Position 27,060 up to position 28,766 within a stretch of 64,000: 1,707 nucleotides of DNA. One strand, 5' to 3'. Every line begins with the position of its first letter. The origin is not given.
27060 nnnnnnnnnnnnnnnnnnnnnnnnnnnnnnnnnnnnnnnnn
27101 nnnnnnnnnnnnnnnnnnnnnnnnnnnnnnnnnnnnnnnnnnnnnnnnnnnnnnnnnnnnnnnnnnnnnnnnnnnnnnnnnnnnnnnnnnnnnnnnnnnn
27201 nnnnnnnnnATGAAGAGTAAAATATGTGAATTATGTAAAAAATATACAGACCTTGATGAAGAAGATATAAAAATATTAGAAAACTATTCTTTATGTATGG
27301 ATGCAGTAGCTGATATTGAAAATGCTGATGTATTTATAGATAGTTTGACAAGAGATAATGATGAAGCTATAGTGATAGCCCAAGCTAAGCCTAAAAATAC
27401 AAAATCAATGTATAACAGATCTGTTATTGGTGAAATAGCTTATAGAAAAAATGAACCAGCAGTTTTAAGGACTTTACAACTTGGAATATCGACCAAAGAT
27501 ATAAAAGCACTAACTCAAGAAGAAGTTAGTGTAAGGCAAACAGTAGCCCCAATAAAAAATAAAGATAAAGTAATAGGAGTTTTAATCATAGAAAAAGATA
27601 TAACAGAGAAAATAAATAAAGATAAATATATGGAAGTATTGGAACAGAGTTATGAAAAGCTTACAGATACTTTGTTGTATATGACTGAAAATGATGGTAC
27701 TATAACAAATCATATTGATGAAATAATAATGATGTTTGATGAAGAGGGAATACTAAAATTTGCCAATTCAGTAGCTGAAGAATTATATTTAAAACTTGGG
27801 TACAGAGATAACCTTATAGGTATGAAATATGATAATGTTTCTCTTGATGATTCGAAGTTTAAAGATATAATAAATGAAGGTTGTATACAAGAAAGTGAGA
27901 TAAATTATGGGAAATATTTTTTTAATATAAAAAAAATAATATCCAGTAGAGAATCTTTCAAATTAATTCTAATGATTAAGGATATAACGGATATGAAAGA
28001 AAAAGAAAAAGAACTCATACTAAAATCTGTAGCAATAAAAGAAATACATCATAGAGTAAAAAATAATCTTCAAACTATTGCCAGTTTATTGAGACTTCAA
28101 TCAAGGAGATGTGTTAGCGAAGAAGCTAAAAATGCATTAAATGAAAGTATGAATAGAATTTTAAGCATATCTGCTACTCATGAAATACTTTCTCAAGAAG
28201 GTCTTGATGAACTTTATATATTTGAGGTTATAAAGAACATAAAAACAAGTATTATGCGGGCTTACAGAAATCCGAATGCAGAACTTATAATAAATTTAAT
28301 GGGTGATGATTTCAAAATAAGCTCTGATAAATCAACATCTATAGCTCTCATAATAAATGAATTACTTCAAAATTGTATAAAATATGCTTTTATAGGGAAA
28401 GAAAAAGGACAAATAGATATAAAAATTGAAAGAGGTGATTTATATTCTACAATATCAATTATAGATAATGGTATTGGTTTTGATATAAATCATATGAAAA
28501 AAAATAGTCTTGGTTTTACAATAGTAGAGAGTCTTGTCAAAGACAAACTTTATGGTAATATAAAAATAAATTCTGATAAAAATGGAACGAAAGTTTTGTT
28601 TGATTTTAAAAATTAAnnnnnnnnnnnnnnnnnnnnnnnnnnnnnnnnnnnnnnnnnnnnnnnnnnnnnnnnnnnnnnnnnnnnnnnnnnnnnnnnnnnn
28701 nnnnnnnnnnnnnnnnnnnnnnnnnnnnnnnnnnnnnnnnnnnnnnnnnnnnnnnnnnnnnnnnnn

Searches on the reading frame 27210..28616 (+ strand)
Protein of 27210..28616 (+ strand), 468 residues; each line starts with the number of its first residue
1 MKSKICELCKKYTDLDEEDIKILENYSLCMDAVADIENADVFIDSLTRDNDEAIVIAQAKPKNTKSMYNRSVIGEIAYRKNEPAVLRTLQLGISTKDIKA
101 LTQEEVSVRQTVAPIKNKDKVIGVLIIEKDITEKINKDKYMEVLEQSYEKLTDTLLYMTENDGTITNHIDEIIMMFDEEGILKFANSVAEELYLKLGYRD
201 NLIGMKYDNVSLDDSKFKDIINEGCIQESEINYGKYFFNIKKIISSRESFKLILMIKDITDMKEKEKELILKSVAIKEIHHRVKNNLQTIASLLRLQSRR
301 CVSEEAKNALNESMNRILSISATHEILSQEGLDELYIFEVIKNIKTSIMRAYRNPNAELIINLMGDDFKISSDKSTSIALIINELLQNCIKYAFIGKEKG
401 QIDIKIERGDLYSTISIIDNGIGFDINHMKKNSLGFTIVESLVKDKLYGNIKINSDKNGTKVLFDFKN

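Call 4: search_protein_families(library=ncbifam, proteins=[window:27210-28616:+])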
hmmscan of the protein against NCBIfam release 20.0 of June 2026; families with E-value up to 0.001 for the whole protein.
window:27210-28616:+ (468 aa): 11 families
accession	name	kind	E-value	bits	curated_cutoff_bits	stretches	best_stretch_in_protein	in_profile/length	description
NF051872.1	HisKinPhyk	equivalog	5.3e-21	74.8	750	1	268-460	339-529/537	sensor histidine kinase PhyK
NF052306.1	BluLightHisKinLov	equivalog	8e-18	64.4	450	1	257-462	134-328/334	blue-light-activated histidine kinase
NF010077.0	PRK13559.1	subfamily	2.9e-16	59.3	361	1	257-462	155-353/364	hypothetical protein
NF046044.1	PnpS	equivalog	3e-11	43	400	1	309-428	219-333/390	two-component system histidine kinase PnpS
TIGR02966.1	phoR_proteo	equivalog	1.9e-09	37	334.2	1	165-431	11-280/333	phosphate regulon sensor histidine kinase PhoR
NF008649.0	PRK11644.1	equivalog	2.4e-05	23.3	408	1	267-462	300-490/499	signal transduction histidine-protein kinase/phosphatase UhpB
NF003144.0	PRK04069.1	equivalog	0.00014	21.3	145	1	377-434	42-99/161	anti-sigma B factor RsbW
TIGR00229.1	sensory_box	domain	0.00026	21.1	22.9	0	164-269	9-126/126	PAS domain S-box protein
NF008025.0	PRK10755.1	equivalog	0.00029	19.7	314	1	309-437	185-310/362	two-component system sensor histidine kinase PmrB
TIGR01925.2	spIIAB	equivalog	0.00075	19.4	135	0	369-443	29-115/137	anti-sigma F factor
NF007896.0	PRK10600.1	equivalog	0.00082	18.1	578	0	370-466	491-583/598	nitrate/nitrite two-component system sensor histidine kinase NarX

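Call 17: find_homologous_proteins(query=window:27210-28613:+, max_evalue=1e-20)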
Query window:27210-28613:+ (468 aa): 4051 proteins with E <= 1e-20 among 8000 candidates; the best 120 are listed.
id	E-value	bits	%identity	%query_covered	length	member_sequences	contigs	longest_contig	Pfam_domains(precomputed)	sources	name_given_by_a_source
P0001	1.6e-292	987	100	100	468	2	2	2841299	PF12282.16,PF13581.13,PF02518.32,PF07536.21,PF07568.19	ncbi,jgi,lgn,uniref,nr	ncbi:histidine kinase N-terminal domain-containing protein [Oceanotoga sp. DSM 15011]|jgi:two-compon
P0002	3.8e-188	644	64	100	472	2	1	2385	PF12282.16,PF13581.13,PF02518.32,PF07536.21,PF07568.19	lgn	-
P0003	2.9e-181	621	63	99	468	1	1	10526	PF12282.16,PF13581.13,PF02518.32,PF07536.21,PF07568.19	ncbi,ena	-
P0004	1.8e-179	615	63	99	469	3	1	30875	PF12282.16,PF02518.32,PF07536.21,PF07568.19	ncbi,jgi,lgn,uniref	ncbi:sensor histidine kinase [Clostridium sp.]|jgi:two-component sensor histidine kinase|uniref:sens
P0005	3.0e-179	614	61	100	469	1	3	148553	PF12282.16,PF13581.13,PF02518.32,PF07536.21,PF07568.19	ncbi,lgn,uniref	ncbi:histidine kinase N-terminal domain-containing protein [Clostridium sp.]|uniref:sensor histidine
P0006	4.0e-179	614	63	98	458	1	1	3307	PF12282.16,PF13581.13,PF02518.32,PF07536.21,PF07568.19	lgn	-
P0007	4.3e-179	614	63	98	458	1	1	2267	PF12282.16,PF13581.13,PF02518.32,PF07536.21,PF07568.19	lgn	-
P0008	9.2e-179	613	62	99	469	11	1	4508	PF12282.16,PF13581.13,PF02518.32,PF07536.21,PF07568.19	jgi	-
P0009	2.4e-178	611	63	99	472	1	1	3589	PF12282.16,PF13581.13,PF02518.32,PF07536.21,PF07568.19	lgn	-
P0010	2.4e-177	608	61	99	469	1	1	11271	PF12282.16,PF02518.32,PF07536.21,PF07568.19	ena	-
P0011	4.5e-177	607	62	99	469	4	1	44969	PF12282.16,PF02518.32,PF07536.21,PF07568.19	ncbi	ncbi:sensor histidine kinase [Clostridium sp.]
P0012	1.1e-176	606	61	99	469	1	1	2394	PF12282.16,PF02518.32,PF07536.21,PF07568.19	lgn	-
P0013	3.2e-175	601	62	99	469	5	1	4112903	PF12282.16,PF13581.13,PF02518.32,PF07536.21,PF07568.19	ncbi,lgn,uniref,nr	ncbi:sensor histidine kinase [Clostridium estertheticum]|uniref:sensor histidine kinase n=1 Tax=Clos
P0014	6.0e-175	600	62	99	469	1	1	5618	PF12282.16,PF13581.13,PF02518.32,PF07536.21,PF07568.19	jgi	jgi:two-component sensor histidine kinase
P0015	4.9e-174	597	62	98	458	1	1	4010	PF12282.16,PF13581.13,PF02518.32,PF07536.21,PF07568.19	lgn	-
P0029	2.9e-154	532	55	99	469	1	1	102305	PF12282.16,PF13581.13,PF02518.32,PF07536.21,PF07568.19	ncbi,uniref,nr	ncbi:putative sensor histidine kinase pdtaS [Caloramator mitchellensis]|uniref:histidine kinase n=1 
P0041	3.2e-152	525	57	99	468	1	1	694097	PF12282.16,PF13581.13,PF02518.32,PF07536.21,PF07568.19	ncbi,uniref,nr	ncbi:histidine kinase N-terminal domain-containing protein [Oceanirhabdus seepicola]|uniref:histidin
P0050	4.7e-150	518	54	99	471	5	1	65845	PF12282.16,PF13581.13,PF02518.32,PF07536.21,PF07568.19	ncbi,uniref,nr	ncbi:histidine kinase [Clostridium autoethanogenum]|uniref:histidine kinase n=1 Tax=Clostridium auto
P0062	4.6e-146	505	55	99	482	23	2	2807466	PF12282.16,PF13581.13,PF02518.32,PF07536.21,PF07568.19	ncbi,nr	ncbi:histidine kinase [Clostridium tetani]|nr:histidine kinase [Clostridium tetani] QBD87890.1 histi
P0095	3.5e-141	489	51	99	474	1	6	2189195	PF12282.16,PF13581.13,PF02518.32,PF07536.21,PF07568.19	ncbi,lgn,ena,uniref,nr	ncbi:two-component sensor histidine kinase [Hydrogenoanaerobacterium saccharovorans]|uniref:histidin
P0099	7.2e-141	488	52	99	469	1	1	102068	PF12282.16,PF13581.13,PF02518.32,PF07536.21,PF07568.19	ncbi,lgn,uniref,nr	ncbi:Two-component sensor histidine kinase, contains HisKA and HATPase domains [Natronincola peptidi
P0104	2.4e-140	486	51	100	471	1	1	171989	PF12282.16,PF13581.13,PF02518.32,PF07536.21,PF07568.19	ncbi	ncbi:MAG: sensor histidine kinase [Sedimentibacter sp.]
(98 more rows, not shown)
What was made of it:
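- Closest known: Clostridial EUT2-type loci. Same: EutW is 55-64% identical (call 17).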

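Call 20: find_related_loci(query=A1, collection=genome_contigs, flank=6000)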
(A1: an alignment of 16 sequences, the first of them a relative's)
Query A1 (468 aa) in genome_contigs; peptide patterns used: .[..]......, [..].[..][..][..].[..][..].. (x = any residue, [..] = any of these).
600 stretches matched a pattern (row limit reached: there are more); 596 encode a relative of the query (tblastn E <= 1e-3); the best 80 are kept; 80 distinct loci.
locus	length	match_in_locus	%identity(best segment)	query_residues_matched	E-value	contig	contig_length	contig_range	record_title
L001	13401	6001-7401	53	3-468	1e-156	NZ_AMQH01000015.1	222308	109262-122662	Clostridium tunisiense TJ C661contig15, whole genome shotgun sequence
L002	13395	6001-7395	51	7-468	1e-146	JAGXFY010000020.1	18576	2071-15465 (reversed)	MAG: Clostridiales bacterium isolate LH_M26 k141_242487, whole genome shotgun sequence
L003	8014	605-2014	45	2-467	4e-135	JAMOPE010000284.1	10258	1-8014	MAG: Geobacteraceae bacterium isolate 4559-240_metabat1_scaf2bin.020 4559-240_scaffold_3611_c1, whole genome shotgun seq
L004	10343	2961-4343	49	5-468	3e-134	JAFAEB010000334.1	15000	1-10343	MAG: Bacillota bacterium isolate OH_SBlB_11 k127_1325194, whole genome shotgun sequence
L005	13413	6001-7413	45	2-466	9e-132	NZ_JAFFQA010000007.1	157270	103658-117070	Desulfobulbus rhabdoformis strain DSM 8777 NODE_7_length_157270_cov_33.101, whole genome shotgun sequence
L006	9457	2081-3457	41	6-468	4e-99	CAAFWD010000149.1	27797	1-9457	MAG TPA_asm: uncultured Cetobacterium sp., isolate HGM14301, WGS project CAAFWD010000000 data, contig: SRS475578_13_k119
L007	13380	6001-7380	39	8-466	2e-97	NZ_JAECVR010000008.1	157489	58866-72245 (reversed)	Paenactinomyces guangxiensis strain CICC 11033=CGMCC 4.7156 NODE_8_length_157489_cov_2.144101, whole genome shotgun sequ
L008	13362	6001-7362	37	15-467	5e-97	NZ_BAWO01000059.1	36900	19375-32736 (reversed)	Parageobacillus caldoxylosilyticus NBRC 107762, whole genome shotgun sequence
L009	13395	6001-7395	38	3-467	2e-89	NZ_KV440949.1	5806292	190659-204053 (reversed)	Neobacillus mesonae strain FJAT-13985 Scaffold1, whole genome shotgun sequence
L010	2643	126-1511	32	7-467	2e-82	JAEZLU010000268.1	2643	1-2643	MAG: Bacillota bacterium isolate OH_CDB_84 k127_1396653, whole genome shotgun sequence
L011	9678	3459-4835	35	15-468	5e-80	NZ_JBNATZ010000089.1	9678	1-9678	MAG: Desulfofundulus sp. isolate Kamch4342-3A-MB-06 bin6.fa-89, whole genome shotgun sequence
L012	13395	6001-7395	48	7-468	3e-136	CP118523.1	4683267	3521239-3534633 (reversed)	Clostridiaceae bacterium M8S5 chromosome, complete genome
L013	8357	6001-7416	30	11-467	4e-63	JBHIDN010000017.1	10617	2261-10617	MAG: Anaerolineae bacterium isolate b3.sp3_bin.49 NODE_2075_length_10617_cov_5.602916, whole genome shotgun sequence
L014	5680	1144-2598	30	10-467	1e-62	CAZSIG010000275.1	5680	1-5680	MAG TPA_asm: uncultured Anaerolineales bacterium isolate binchicken_co15_120 genome assembly, contig: NODE_13646_length_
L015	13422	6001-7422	30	13-468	9e-61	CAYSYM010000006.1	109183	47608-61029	MAG TPA_asm: uncultured Chloroflexota bacterium isolate SRP093762_co1_128 genome assembly, contig: NODE_104_length_10918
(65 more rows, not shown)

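Call 22: find_encoding_contigs(protein=P0001, flank=8000, max_places=6)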
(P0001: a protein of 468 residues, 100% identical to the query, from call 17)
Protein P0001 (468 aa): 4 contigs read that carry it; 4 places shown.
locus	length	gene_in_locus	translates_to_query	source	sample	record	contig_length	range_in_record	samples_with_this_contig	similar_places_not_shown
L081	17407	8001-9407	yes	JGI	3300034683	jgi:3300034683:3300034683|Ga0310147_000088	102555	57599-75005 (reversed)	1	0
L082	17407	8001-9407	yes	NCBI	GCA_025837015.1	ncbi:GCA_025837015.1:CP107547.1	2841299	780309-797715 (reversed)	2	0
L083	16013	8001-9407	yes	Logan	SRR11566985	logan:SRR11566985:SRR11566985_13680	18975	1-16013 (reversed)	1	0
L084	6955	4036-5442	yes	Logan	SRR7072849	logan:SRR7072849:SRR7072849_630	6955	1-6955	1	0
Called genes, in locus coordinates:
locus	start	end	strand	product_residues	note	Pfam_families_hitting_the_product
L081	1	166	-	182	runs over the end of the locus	PF14385:DUF4416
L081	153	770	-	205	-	-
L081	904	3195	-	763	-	PF07549:Sec_GG (faint), PF21760:SecD_1st, PF22599:SecDF_P1_head, PF02355:SecD_SecF_C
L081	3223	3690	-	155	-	PF02699:YajC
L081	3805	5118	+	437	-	-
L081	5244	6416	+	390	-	PF00465:Fe-ADH, PF13685:Fe-ADH_2, PF25137:ADH_Fe_C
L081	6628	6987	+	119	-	PF00936:BMC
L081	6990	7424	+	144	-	PF10662:PduV-EutP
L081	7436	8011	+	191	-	PF00072:Response_reg, PF03861:ANTAR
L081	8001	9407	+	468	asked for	PF12282:GAF_PdtaS, PF07536:HWE_HK, PF07568:HisKA_2, PF13581:HATPase_c_2 (weak), PF02518:HATPase_c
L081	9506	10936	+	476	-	PF06277:EutA, PF14450:FtsA (faint)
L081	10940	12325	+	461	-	PF06751:EutB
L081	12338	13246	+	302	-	PF05985:EutC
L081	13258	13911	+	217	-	PF00936:BMC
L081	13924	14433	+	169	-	PF00936:BMC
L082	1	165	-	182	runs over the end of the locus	PF14385:DUF4416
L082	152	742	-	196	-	-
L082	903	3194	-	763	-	PF07549:Sec_GG (faint), PF21760:SecD_1st, PF22599:SecDF_P1_head, PF02355:SecD_SecF_C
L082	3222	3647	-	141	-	PF02699:YajC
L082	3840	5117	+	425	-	-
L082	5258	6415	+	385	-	PF00465:Fe-ADH, PF13685:Fe-ADH_2, PF25137:ADH_Fe_C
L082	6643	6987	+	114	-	PF00936:BMC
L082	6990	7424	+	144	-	PF10662:PduV-EutP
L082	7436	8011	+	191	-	PF00072:Response_reg, PF03861:ANTAR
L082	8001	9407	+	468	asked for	PF12282:GAF_PdtaS, PF07536:HWE_HK, PF07568:HisKA_2, PF13581:HATPase_c_2 (weak), PF02518:HATPase_c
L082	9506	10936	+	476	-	PF06277:EutA, PF14450:FtsA (faint)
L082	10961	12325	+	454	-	PF06751:EutB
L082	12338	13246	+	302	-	PF05985:EutC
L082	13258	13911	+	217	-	PF00936:BMC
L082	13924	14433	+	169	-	PF00936:BMC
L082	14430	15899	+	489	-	PF00171:Aldedh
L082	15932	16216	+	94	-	PF00936:BMC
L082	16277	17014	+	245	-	PF01923:Cob_adeno_trans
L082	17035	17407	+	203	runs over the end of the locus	PF06130:PTAC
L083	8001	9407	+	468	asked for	PF12282:GAF_PdtaS, PF07536:HWE_HK, PF07568:HisKA_2, PF13581:HATPase_c_2 (weak), PF02518:HATPase_c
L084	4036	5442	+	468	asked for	PF12282:GAF_PdtaS, PF07536:HWE_HK, PF07568:HisKA_2, PF13581:HATPase_c_2 (weak), PF02518:HATPase_c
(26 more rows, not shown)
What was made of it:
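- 27210..28616 (+): eutW sensor histidine kinase (GAF_PdtaS, HisKA_2, HATPase). Calls 4, 17, 22.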

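Call 26: find_related_loci(query=P0001, collection=metagenome_contigs, flank=5000)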
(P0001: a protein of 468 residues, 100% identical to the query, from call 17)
Query P0001 (468 aa) in metagenome_contigs; peptide patterns used: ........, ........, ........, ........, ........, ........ (x = any residue, [..] = any of these).
176 stretches matched a pattern; 3 encode a relative of the query (tblastn E <= 1e-3); 3 distinct loci.
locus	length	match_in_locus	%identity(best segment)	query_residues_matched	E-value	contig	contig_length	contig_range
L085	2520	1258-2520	52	3-423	7e-145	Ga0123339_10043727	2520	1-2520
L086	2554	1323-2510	51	3-397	7e-135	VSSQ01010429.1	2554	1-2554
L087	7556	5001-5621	34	263-468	3e-22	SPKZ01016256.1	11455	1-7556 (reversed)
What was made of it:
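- Tried and rejected: It returned 3 short loci that were not useful (call 26).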

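Call 27: find_encoding_contigs(protein=P0013, flank=5000, max_places=1)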
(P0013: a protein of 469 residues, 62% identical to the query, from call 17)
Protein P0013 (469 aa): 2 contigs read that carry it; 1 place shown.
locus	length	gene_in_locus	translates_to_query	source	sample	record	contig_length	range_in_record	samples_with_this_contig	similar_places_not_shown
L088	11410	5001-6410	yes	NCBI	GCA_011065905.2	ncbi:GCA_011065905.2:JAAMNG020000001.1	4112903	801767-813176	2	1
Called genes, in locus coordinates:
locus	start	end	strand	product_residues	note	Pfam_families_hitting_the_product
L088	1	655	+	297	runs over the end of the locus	PF02653:BPD_transp_2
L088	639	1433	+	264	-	PF00005:ABC_tran, PF02463:SMC_N (faint), PF13304:AAA_21 (faint)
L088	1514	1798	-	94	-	PF14898:DUF4491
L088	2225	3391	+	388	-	PF00465:Fe-ADH, PF13685:Fe-ADH_2 (weak), PF25137:ADH_Fe_C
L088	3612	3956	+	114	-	PF00936:BMC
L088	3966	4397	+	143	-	PF03193:RsgA_GTPase (faint), PF10662:PduV-EutP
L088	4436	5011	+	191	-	PF00072:Response_reg, PF03861:ANTAR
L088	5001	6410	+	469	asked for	PF12282:GAF_PdtaS, PF07536:HWE_HK, PF07568:HisKA_2, PF13581:HATPase_c_2 (weak), PF02518:HATPase_c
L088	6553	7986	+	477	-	PF06277:EutA, PF14450:FtsA (weak)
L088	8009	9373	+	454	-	PF06751:EutB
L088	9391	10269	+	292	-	PF05985:EutC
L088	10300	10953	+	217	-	PF00936:BMC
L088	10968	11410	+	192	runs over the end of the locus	PF00936:BMC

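Call 28: find_encoding_contigs(protein=P0062, flank=5000, max_places=1)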
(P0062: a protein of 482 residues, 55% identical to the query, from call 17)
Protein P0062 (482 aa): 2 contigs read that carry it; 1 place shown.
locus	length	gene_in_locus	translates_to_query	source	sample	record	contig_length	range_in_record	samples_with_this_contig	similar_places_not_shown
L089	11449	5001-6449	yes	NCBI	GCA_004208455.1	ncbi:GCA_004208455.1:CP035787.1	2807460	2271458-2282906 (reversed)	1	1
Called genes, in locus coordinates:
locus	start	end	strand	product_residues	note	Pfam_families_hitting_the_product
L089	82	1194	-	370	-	PF04851:ResIII, PF00270:DEAD, PF00271:Helicase_C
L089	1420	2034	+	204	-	PF00561:Abhydrolase_1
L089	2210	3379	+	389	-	PF00465:Fe-ADH, PF13685:Fe-ADH_2, PF25137:ADH_Fe_C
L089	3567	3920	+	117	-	PF00936:BMC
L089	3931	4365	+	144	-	PF03193:RsgA_GTPase (faint), PF10662:PduV-EutP, PF13238:AAA_18 (faint)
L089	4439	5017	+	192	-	PF00072:Response_reg, PF03861:ANTAR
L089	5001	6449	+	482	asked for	PF12282:GAF_PdtaS, PF07536:HWE_HK, PF07568:HisKA_2, PF13581:HATPase_c_2, PF02518:HATPase_c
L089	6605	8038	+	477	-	PF06277:EutA, PF14450:FtsA (faint)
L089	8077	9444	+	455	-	PF06751:EutB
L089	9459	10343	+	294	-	PF05985:EutC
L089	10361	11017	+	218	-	PF00936:BMC (weak)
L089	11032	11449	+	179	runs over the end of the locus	PF00936:BMC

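Call 29: find_encoding_contigs(protein=P0029, flank=5000, max_places=1)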
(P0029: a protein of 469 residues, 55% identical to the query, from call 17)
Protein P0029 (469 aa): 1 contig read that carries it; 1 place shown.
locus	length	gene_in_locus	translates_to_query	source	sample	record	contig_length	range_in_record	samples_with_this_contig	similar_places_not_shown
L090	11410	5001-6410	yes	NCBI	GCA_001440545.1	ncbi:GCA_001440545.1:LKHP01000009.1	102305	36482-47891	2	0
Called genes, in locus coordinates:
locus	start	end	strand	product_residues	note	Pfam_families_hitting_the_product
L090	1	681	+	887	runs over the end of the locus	PF03699:UPF0182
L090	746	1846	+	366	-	PF02073:Peptidase_M29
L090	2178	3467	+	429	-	PF02403:Seryl_tRNA_N, PF00587:tRNA-synt_2b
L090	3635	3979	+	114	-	PF00936:BMC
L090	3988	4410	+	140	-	PF10662:PduV-EutP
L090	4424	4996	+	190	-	PF00072:Response_reg, PF03861:ANTAR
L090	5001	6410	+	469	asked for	PF12282:GAF_PdtaS, PF07536:HWE_HK, PF07568:HisKA_2, PF13581:HATPase_c_2, PF02518:HATPase_c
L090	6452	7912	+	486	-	PF06277:EutA, PF14450:FtsA (weak)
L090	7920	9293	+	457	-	PF06751:EutB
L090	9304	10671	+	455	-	PF06751:EutB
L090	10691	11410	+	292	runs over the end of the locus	PF05985:EutC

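Call 30: find_encoding_contigs(protein=P0095, flank=5000, max_places=1)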
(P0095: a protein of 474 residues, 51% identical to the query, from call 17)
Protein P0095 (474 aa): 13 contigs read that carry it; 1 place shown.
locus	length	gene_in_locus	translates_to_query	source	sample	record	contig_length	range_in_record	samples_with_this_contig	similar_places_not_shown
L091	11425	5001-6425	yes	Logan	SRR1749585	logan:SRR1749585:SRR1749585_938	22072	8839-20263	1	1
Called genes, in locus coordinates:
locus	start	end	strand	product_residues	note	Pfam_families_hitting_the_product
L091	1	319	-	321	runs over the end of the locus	PF00849:PseudoU_synth_2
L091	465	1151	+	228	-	PF20582:UPF0758_N, PF00633:HHH (faint), PF04002:RadC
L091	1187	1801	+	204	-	PF01928:CYTH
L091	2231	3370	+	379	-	PF00465:Fe-ADH, PF13685:Fe-ADH_2, PF25137:ADH_Fe_C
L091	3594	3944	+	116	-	PF00936:BMC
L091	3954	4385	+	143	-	PF00009:GTP_EFTU (faint), PF10662:PduV-EutP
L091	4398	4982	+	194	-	PF00072:Response_reg, PF03861:ANTAR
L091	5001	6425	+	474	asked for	PF12282:GAF_PdtaS, PF07536:HWE_HK, PF07568:HisKA_2, PF02518:HATPase_c, PF13581:HATPase_c_2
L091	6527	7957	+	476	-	PF06277:EutA, PF14450:FtsA (faint)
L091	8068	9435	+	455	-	PF06751:EutB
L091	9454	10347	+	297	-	PF05985:EutC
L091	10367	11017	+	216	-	PF00936:BMC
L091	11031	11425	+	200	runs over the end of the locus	PF00936:BMC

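Call 31: find_encoding_contigs(protein=P0050, flank=5000, max_places=1)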
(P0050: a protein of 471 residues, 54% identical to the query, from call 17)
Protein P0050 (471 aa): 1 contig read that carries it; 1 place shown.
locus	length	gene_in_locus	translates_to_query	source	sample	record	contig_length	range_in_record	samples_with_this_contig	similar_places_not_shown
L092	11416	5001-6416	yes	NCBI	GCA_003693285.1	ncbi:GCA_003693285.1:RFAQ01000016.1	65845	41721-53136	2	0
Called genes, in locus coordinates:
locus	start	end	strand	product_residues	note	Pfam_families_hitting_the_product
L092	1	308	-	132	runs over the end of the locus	PF01909:NTP_transf_2, PF18765:Polbeta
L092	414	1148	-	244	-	PF02661:Fic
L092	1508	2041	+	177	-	PF01569:PAP2, PF22778:VCPO_2nd (faint), PF14378:PAP2_3 (weak)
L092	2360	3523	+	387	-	PF00465:Fe-ADH, PF13685:Fe-ADH_2 (weak), PF25137:ADH_Fe_C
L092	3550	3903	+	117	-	PF00936:BMC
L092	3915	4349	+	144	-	PF01926:MMR_HSR1 (faint), PF03193:RsgA_GTPase (faint), PF10662:PduV-EutP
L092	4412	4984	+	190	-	PF00072:Response_reg, PF03861:ANTAR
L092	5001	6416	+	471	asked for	PF12282:GAF_PdtaS, PF07536:HWE_HK, PF07568:HisKA_2, PF13581:HATPase_c_2 (weak), PF02518:HATPase_c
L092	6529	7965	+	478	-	PF06277:EutA, PF14450:FtsA (faint)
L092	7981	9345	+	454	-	PF06751:EutB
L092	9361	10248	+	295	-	PF05985:EutC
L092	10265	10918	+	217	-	PF00936:BMC (weak)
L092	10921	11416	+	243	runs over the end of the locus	-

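Call 32: find_encoding_contigs(protein=P0099, flank=5000, max_places=1)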
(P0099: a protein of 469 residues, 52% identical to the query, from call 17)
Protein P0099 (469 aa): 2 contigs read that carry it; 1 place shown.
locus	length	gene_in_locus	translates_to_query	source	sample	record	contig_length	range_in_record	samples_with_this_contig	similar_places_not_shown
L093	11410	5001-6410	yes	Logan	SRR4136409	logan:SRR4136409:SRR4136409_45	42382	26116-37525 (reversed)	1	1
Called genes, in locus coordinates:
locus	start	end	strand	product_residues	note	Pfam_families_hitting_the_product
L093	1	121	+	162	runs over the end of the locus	PF00694:Aconitase_C, PF06434:Aconitase_2_N (faint)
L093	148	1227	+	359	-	PF00180:Iso_dh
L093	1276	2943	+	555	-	PF02776:TPP_enzyme_N, PF00205:TPP_enzyme_M, PF02775:TPP_enzyme_C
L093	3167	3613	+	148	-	PF03193:RsgA_GTPase (faint), PF10662:PduV-EutP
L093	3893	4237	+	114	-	PF00936:BMC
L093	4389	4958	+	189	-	PF00072:Response_reg, PF03861:ANTAR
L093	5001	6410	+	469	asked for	PF12282:GAF_PdtaS, PF07536:HWE_HK, PF07568:HisKA_2, PF13581:HATPase_c_2, PF02518:HATPase_c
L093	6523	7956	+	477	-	PF06277:EutA, PF14450:FtsA (weak)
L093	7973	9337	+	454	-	PF06751:EutB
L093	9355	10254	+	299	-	PF05985:EutC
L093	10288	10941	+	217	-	PF00936:BMC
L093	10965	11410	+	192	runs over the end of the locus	PF00936:BMC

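Call 33: find_encoding_contigs(protein=P0104, flank=5000, max_places=1)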
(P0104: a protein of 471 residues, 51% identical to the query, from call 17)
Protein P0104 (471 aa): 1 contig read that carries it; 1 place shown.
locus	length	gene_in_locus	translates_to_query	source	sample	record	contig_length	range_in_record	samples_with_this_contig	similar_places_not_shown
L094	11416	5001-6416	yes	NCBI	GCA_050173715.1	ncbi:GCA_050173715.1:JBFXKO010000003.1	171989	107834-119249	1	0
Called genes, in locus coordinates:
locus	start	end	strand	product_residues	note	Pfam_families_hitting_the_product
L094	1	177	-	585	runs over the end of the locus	PF05833:NFACT_N, PF05670:NFACT-R_1, PF18297:NFACT-R_2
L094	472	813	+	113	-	PF00936:BMC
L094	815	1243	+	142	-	PF00009:GTP_EFTU (faint), PF10662:PduV-EutP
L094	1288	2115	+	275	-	PF06723:MreB_Mbl, PF00012:HSP70 (weak), PF11104:PilM_2, PF14450:FtsA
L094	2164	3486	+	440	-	PF01512:Complex1_51K, PF10531:SLBB, PF13534:Fer4_17, PF13375:RnfC_N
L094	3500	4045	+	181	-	PF00936:BMC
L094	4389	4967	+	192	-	PF00072:Response_reg, PF03861:ANTAR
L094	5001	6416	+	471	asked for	PF12282:GAF_PdtaS, PF07536:HWE_HK, PF07568:HisKA_2, PF13581:HATPase_c_2, PF02518:HATPase_c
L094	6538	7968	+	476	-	PF06277:EutA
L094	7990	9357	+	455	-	PF06751:EutB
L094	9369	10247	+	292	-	PF05985:EutC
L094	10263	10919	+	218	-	PF00936:BMC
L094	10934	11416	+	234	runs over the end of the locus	PF00936:BMC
